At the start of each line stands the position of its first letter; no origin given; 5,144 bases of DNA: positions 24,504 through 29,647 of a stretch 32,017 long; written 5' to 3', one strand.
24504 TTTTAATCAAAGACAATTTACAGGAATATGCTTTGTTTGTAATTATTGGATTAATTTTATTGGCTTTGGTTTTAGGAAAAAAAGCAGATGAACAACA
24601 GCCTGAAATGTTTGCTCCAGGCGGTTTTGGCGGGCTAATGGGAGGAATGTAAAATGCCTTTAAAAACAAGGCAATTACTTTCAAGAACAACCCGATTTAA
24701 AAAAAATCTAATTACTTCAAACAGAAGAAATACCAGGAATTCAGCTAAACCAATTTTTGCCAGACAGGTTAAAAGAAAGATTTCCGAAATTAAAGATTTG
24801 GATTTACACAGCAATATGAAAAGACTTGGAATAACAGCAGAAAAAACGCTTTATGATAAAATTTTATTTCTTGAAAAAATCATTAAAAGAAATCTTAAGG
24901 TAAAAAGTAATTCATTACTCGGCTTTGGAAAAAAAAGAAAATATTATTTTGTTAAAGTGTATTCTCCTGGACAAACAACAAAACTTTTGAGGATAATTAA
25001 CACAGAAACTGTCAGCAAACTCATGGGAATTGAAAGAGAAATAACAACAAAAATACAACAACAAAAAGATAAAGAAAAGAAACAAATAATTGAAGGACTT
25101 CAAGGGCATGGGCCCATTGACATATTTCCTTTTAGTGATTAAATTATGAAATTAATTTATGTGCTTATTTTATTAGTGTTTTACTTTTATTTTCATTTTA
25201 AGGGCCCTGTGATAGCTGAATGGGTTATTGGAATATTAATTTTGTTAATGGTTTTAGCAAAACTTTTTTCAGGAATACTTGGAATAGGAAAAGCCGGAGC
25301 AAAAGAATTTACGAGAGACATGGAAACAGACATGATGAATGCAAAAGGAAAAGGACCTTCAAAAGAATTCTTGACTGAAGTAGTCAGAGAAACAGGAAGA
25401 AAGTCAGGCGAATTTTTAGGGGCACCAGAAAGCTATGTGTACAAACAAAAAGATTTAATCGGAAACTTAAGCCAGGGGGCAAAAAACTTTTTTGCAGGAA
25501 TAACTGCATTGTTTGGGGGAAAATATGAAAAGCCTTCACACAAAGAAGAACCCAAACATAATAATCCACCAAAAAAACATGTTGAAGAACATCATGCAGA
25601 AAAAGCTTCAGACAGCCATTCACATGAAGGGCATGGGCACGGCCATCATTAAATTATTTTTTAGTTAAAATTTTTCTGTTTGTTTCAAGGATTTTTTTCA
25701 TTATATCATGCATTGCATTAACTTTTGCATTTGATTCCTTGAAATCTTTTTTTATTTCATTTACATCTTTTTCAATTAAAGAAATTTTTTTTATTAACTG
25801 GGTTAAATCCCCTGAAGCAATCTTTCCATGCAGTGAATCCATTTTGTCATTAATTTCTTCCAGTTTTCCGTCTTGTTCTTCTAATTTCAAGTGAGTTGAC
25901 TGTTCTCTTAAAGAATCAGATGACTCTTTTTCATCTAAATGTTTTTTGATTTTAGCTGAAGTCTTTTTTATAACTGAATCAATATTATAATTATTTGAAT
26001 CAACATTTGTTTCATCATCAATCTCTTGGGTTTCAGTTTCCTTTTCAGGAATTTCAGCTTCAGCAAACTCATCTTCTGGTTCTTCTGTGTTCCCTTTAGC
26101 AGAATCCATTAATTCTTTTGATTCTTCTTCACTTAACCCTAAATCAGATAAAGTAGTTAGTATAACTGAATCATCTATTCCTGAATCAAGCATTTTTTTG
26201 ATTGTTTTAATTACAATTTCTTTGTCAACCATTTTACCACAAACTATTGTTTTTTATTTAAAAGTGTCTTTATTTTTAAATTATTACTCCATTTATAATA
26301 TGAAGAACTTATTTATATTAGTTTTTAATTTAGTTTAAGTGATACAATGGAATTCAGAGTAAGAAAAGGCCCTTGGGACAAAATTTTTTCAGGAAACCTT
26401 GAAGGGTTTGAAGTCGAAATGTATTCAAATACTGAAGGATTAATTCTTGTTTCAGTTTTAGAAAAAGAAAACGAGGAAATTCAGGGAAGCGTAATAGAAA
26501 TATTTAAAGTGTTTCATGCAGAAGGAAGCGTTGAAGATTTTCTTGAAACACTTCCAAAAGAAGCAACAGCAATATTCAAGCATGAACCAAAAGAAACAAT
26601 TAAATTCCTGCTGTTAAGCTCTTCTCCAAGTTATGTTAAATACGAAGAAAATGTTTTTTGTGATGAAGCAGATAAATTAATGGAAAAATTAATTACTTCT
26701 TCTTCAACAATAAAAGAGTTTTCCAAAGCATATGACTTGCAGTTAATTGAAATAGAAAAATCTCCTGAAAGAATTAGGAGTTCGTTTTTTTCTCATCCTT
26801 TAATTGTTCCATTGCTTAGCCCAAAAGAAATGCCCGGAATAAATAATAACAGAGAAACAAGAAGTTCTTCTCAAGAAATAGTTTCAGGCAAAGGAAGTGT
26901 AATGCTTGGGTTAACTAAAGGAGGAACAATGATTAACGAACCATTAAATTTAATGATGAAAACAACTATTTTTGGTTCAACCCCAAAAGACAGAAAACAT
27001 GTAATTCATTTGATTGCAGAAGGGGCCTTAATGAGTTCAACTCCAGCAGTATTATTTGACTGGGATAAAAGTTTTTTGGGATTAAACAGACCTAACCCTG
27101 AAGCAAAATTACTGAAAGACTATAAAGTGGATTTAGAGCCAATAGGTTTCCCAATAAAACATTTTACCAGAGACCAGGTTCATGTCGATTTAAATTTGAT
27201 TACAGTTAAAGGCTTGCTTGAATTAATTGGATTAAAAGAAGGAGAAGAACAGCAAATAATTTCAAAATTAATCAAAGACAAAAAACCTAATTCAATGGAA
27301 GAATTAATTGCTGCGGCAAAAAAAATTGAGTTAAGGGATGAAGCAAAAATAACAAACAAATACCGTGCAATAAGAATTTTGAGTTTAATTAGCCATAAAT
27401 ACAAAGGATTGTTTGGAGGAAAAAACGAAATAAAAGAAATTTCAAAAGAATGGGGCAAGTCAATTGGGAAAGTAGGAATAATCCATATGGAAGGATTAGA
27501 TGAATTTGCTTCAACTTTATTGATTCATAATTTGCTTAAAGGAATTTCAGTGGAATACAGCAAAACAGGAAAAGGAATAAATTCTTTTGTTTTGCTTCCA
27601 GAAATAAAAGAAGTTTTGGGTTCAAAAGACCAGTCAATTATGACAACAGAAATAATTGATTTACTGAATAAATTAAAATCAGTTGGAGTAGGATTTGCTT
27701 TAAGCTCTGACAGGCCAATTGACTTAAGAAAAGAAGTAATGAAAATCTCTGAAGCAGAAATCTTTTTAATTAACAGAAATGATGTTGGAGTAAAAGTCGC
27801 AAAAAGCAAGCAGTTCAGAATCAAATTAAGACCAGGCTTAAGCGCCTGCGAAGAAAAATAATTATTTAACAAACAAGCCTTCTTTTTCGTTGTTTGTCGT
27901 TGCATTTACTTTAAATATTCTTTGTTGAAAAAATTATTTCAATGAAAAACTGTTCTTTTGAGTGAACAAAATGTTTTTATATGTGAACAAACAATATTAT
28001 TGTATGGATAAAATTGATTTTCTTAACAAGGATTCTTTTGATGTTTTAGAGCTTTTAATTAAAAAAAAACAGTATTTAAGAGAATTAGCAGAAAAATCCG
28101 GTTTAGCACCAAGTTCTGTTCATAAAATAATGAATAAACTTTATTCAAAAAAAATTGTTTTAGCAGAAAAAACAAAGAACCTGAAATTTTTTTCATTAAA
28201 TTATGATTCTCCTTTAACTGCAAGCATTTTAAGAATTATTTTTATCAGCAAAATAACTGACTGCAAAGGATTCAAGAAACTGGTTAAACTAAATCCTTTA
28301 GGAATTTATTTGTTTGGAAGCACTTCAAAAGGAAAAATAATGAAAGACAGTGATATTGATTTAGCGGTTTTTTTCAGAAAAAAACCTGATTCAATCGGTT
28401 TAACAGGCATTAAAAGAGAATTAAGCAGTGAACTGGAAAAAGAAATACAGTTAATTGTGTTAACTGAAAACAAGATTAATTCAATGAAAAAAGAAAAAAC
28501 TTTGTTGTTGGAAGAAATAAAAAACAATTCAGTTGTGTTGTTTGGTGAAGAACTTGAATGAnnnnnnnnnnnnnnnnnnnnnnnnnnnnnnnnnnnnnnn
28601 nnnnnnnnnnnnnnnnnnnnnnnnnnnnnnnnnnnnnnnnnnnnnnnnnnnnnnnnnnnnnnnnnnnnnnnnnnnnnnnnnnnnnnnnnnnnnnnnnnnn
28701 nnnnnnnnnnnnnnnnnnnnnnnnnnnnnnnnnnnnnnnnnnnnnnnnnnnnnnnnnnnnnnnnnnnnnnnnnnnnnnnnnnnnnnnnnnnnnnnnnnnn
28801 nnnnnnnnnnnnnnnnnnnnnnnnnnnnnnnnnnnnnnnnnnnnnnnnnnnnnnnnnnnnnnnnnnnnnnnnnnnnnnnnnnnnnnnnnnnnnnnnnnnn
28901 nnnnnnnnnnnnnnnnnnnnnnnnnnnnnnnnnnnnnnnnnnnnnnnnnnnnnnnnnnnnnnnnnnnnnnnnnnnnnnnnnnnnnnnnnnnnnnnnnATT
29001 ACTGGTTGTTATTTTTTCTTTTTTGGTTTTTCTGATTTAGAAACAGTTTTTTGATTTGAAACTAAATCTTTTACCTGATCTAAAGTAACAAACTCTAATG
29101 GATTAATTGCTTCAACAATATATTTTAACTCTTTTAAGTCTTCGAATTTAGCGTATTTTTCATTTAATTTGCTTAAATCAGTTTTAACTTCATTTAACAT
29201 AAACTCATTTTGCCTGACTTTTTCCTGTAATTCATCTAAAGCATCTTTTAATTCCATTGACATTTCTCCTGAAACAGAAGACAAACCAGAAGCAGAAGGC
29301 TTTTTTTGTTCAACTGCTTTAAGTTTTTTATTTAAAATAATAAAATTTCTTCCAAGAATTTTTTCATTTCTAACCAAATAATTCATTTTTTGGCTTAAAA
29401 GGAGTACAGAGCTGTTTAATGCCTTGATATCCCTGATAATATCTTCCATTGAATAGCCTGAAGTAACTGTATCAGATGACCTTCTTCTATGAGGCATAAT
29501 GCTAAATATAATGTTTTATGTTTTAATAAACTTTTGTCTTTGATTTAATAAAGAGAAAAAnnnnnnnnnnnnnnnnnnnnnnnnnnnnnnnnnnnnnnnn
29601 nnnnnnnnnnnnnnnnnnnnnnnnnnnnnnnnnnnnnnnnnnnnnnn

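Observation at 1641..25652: Three giant paralogous surface-protein genes plus a tightly coupled small-membrane-protein operon: candidate undescribed cell-surface / cell-contact system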

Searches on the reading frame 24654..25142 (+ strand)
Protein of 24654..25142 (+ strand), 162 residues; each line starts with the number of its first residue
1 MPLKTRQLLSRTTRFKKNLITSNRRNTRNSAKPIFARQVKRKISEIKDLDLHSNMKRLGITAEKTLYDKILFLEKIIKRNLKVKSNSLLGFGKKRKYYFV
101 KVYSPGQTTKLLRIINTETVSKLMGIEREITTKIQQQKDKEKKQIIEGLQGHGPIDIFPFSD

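Call 5: search_protein_families(library=pfam, proteins=[window:24654-25142:+], max_evalue=0.1)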
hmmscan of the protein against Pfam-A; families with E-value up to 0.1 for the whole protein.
window:24654-25142:+ (162 aa): 0 families

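Call 9: search_protein_families(library=ncbifam, proteins=[window:24654-25142:+], max_evalue=0.1)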
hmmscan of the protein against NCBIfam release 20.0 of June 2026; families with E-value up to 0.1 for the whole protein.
window:24654-25142:+ (162 aa): 0 families

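Call 10: find_encoding_contigs(protein=window:24654-25142:+, flank=10000, max_places=6)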
Protein window:24654-25142:+ (162 aa): 9 contigs read that carry it; 6 places shown.
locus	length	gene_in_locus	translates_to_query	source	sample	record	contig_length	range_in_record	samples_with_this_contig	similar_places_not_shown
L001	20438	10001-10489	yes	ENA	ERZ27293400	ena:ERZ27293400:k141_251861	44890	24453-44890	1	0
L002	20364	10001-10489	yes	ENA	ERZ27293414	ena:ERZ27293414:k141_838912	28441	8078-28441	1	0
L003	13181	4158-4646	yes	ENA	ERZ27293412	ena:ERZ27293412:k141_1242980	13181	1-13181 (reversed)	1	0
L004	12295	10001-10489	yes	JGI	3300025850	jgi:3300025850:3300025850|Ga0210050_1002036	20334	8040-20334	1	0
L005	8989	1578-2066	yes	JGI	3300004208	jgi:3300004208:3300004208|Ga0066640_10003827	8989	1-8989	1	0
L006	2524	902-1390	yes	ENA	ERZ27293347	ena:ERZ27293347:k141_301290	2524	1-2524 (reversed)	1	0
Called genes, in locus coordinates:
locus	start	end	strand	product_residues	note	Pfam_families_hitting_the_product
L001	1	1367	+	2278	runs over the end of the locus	PF13620:CarboxypepD_reg (faint), PF17802:SpaA (faint), PF11974:bMG3 (faint)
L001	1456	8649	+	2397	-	PF02369:Big_1 (faint), PF13620:CarboxypepD_reg (faint), PF17802:SpaA (faint)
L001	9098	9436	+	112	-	-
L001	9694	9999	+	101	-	-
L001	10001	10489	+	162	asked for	-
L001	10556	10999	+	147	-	-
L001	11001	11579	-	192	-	-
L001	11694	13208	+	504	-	-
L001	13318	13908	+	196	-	PF01909:NTP_transf_2, PF18765:Polbeta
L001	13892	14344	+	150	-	PF05168:HEPN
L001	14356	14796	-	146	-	-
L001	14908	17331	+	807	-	PF03104:DNA_pol_B_exo1, PF10108:DNA_pol_B_exo2 (weak), PF13482:RNase_H_2 (weak), PF00136:DNA_pol_B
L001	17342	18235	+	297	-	PF00557:Peptidase_M24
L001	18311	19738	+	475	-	PF00801:PKD (faint), PF18911:PKD_4 (faint), PF22352:K319L-like_PKD (faint)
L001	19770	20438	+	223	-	?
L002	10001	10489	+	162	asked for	-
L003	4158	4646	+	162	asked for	-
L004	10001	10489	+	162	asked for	-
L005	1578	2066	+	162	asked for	-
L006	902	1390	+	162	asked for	-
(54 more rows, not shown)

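Call 64: search_protein_families(library=padloc, proteins=[window:24654-25142:+], max_evalue=0.01)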
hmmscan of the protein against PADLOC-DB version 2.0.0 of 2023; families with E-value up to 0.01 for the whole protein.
window:24654-25142:+ (162 aa): 1 family
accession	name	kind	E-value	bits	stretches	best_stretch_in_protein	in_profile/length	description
PDLC00482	JetB1|JetB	-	0.0065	13.8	0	62-107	39-81/252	DUF4194 domain; MukE-like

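Call 107: search_dna_similar(query=window:24654-25139:+, collection=phages, mode=protein, max_evalue=0.01, max_rows=5)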
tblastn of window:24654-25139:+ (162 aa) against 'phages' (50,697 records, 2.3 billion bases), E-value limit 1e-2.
No match.

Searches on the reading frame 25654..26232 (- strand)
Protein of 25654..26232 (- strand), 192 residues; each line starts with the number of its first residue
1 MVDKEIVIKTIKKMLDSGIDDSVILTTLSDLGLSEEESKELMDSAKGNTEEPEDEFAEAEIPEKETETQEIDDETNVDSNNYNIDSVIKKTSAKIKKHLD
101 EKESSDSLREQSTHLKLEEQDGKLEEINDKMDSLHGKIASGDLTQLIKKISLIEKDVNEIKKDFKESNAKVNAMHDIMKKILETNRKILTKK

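Call 5: search_protein_families(library=pfam, proteins=[window:25654-26232:-], max_evalue=0.1)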
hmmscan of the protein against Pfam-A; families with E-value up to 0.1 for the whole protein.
window:25654-26232:- (192 aa): 2 families
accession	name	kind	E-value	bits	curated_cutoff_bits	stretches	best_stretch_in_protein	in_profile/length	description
PF04136.21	COG3_N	-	0.018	15.4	27.9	1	142-188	12-58/147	Conserved oligomeric Golgi complex subunit 3, N-terminal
PF02025.20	IL5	-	0.026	15.2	24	1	123-182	42-102/112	Interleukin 5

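Call 64: search_protein_families(library=padloc, proteins=[window:25654-26232:-], max_evalue=0.01)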
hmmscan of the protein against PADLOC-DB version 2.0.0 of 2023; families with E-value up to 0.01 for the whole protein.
window:25654-26232:- (192 aa): 0 families

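Call 81: search_solved_structures(query=A9, max_evalue=5)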
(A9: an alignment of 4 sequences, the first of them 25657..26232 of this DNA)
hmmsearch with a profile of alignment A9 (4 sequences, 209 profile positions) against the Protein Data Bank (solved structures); distinct sequences matched with E-value up to 5: 36.
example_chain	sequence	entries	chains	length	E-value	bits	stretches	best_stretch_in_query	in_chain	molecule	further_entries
9rgy_A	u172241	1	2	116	0.00012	25.5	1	123-186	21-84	sc-apCC3-CW-0NTT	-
8a3k_UNK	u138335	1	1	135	0.0016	21.8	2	127-183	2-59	sc-apCC-4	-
9tqb_H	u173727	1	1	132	0.005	20.2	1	113-186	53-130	Biogenesis of lysosome-related organelles complex 1 subunit 2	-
2lw1_A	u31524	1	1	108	0.0054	20.1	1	103-182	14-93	ABC transporter ATP-binding protein uup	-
5eqz_A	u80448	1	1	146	0.029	17.7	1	114-204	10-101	Rev protein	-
3cve_A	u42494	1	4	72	0.031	17.6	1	158-200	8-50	Homer protein homolog 1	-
9rgv_A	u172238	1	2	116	0.034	17.4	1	123-186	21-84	sc-apCC3-CW1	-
2p22_C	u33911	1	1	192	0.038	17.3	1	125-171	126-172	Protein SRN2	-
3b2e_E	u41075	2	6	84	0.045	17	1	101-161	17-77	Golgi to ER traffic protein 1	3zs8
8qbr_A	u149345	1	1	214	0.06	16.6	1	71-200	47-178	Membrane-associated protein Vipp1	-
8qbv_A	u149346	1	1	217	0.062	16.6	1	71-200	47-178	Membrane-associated protein Vipp1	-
8qbw_A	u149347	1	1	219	0.064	16.5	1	71-200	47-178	Phage shock protein A, PspA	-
3vlc_E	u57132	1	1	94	0.079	16.2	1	100-161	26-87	Golgi to ER traffic protein 1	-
5oi7_A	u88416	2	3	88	0.097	16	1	127-199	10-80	Centrosomal protein of 85 kDa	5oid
3sjb_C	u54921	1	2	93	0.11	15.7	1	101-169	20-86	Golgi to ER traffic protein 1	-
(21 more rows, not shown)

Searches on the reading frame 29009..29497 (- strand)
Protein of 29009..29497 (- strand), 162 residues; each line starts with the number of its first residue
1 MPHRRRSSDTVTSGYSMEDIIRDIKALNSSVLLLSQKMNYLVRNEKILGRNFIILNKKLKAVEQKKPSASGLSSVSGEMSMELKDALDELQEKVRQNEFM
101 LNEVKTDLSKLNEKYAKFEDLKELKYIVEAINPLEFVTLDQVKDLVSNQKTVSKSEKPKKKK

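Call 5: search_protein_families(library=pfam, proteins=[window:29009-29497:-], max_evalue=0.1)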
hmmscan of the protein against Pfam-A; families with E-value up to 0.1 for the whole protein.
window:29009-29497:- (162 aa): 5 families
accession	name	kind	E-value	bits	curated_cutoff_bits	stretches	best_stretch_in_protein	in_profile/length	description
PF24611.2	Spectrin_Anc-1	-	0.028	15.1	33.2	1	81-140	25-88/115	Nuclear anchorage protein 1, spectrin-like repeat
PF24531.2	ANC1_spectrin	-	0.031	15.1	27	0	85-159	4-75/95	Nuclear anchorage protein 1, spectrin repeat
PF16442.10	DUF5039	-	0.031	14.5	25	0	78-134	3-59/203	Domain of unknown function (DUF5039)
PF08074.17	CHDCT2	-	0.056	14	27.7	0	11-104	18-114/146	CHDCT2 (NUC038) domain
PF05531.17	NPV_P10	-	0.081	13.9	29.8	0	83-131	16-61/75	Nucleopolyhedrovirus P10 protein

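Call 64: search_protein_families(library=padloc, proteins=[window:29009-29497:-], max_evalue=0.01)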
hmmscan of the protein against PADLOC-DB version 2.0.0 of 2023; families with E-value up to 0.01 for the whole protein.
window:29009-29497:- (162 aa): 2 families
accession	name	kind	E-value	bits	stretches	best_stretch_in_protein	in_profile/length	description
PDLC03772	RT_UG33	-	0.0021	15.1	1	76-153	229-306/490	DRT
PDLC00006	DruC1|DruC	-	0.0032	14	1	16-148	183-315/626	Unknown function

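Call 80: search_solved_structures(query=A8, max_evalue=5)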
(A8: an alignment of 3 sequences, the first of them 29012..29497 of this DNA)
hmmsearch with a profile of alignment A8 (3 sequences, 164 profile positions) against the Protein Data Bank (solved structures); distinct sequences matched with E-value up to 5: 26.
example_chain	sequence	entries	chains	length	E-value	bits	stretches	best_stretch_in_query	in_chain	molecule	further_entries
7o92_A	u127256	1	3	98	0.038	17.1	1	79-120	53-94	hypothetical protein UY81_C0065G0003 residues 18-54 from Candidatus Giovannonibacteria bac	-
6zie_A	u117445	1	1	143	0.041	17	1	57-104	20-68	CMPX-383B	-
9rld_L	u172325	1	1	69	0.068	16.2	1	79-123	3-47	Major outer membrane lipoprotein Lpp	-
1eq7_A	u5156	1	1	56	0.073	16.1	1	79-123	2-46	OUTER MEMBRANE LIPOPROTEIN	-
2lxy_A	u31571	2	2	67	0.15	15.1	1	59-118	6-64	2-mercaptophenol-alpha3C | 4-mercaptophenol-alpha3C protein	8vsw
6zl1_C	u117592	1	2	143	0.16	15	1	56-104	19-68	CMPX-383B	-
1wdf_A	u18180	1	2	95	0.21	14.6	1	53-120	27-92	E2 glycoprotein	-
5j2l_B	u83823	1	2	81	0.28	14.3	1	61-114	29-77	protein design 2L4HC2_11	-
3vyi_A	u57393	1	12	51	0.28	14.3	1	83-116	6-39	Voltage-gated hydrogen channel 1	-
9eg6_A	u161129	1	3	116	0.33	14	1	70-121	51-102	Caveolae-associated protein 1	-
7xpm_A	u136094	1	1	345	0.38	13.8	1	88-149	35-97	A64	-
5frg_A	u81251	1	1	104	0.4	13.7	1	63-115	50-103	FORMIN-BINDING PROTEIN 1-LIKE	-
5apz_A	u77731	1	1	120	0.42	13.7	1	80-122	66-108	GENERAL CONTROL PROTEIN GCN4, NOR1 TCAR0761, GENERAL CONTROL PROTEIN GCN4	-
4mod_A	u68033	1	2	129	0.43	13.6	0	68-126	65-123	HR1 of S protein, LINKER, HR2 of S protein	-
5mj3_C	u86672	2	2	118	0.62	13.1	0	17-44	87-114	ALPHABODY MA12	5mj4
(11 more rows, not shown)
